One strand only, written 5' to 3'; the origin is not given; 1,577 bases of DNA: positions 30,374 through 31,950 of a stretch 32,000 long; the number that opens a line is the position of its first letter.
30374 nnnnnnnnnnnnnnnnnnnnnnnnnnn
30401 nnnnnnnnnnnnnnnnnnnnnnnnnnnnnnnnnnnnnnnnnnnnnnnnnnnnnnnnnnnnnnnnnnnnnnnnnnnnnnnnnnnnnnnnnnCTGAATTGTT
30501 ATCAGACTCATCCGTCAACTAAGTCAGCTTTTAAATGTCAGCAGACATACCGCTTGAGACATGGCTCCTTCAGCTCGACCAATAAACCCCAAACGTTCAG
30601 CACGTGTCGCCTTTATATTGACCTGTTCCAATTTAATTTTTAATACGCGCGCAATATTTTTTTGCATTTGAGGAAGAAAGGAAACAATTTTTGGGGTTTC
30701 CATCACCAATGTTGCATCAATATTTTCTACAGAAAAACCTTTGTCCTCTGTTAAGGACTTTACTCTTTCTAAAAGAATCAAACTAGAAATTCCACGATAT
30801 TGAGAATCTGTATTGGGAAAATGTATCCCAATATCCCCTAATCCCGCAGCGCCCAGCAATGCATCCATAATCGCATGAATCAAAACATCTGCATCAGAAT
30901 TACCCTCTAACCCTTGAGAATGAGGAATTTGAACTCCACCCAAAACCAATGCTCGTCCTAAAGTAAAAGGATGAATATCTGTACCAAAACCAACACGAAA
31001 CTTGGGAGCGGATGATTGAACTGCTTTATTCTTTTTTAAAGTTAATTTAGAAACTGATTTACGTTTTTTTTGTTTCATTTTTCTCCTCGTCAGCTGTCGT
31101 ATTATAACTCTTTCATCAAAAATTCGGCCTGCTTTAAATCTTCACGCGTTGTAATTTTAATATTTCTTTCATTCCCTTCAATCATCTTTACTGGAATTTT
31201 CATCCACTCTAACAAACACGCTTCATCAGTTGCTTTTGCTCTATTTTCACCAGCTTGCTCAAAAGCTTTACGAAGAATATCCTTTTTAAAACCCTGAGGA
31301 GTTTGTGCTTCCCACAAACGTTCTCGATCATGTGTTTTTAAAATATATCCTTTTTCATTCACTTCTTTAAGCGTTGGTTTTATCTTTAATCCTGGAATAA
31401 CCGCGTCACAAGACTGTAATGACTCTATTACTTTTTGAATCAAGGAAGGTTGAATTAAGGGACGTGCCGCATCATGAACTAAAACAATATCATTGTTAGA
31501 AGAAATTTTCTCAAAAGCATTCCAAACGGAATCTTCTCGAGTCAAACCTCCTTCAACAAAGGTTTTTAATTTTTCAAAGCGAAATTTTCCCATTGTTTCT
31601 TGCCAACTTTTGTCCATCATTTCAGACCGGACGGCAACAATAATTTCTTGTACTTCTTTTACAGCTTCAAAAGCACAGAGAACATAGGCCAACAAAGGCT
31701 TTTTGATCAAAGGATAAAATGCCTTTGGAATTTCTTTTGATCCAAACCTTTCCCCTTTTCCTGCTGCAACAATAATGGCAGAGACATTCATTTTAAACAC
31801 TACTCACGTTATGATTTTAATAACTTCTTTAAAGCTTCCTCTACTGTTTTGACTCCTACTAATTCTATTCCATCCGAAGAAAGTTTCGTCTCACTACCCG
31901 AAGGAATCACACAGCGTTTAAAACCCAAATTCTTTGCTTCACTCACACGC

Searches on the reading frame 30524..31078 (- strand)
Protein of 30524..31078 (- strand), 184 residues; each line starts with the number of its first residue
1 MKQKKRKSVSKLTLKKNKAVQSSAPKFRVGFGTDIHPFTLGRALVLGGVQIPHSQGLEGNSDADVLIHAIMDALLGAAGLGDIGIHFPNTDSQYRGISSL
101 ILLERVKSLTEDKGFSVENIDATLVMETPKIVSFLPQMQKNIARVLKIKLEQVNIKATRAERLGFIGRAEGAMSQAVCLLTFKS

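Call 8: search_protein_families(library=pfam, proteins=[window:30524-31078:-], max_evalue=0.001)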
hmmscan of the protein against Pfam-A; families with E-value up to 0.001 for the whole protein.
window:30524-31078:- (184 aa): 1 family
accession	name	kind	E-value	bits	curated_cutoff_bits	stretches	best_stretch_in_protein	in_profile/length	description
PF02542.21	YgbB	-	2.1e-62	210.5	26.7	1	27-180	1-154/155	YgbB family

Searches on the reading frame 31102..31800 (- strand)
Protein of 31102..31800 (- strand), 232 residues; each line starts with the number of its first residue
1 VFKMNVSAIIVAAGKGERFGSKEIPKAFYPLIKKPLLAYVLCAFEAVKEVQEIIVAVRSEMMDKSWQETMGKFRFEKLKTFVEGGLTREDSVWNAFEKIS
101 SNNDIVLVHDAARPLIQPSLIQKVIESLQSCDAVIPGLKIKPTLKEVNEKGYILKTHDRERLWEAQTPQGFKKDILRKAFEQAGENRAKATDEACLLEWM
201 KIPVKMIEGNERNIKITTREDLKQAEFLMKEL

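Call 8: search_protein_families(library=pfam, proteins=[window:31102-31800:-], max_evalue=0.001)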
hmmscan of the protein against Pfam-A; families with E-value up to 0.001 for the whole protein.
window:31102-31800:- (232 aa): 3 families
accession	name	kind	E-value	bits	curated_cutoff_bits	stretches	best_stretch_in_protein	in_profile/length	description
PF01128.25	IspD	-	3.5e-62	210.5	27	1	6-230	1-220/221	2-C-methyl-D-erythritol 4-phosphate cytidylyltransferase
PF12804.13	NTP_transf_3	-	1.1e-10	42.4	27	1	8-137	1-122/160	MobA-like NTP transferase domain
PF02348.25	CTP_transf_3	-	4e-09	37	22.6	1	18-166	7-148/217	Cytidylyltransferase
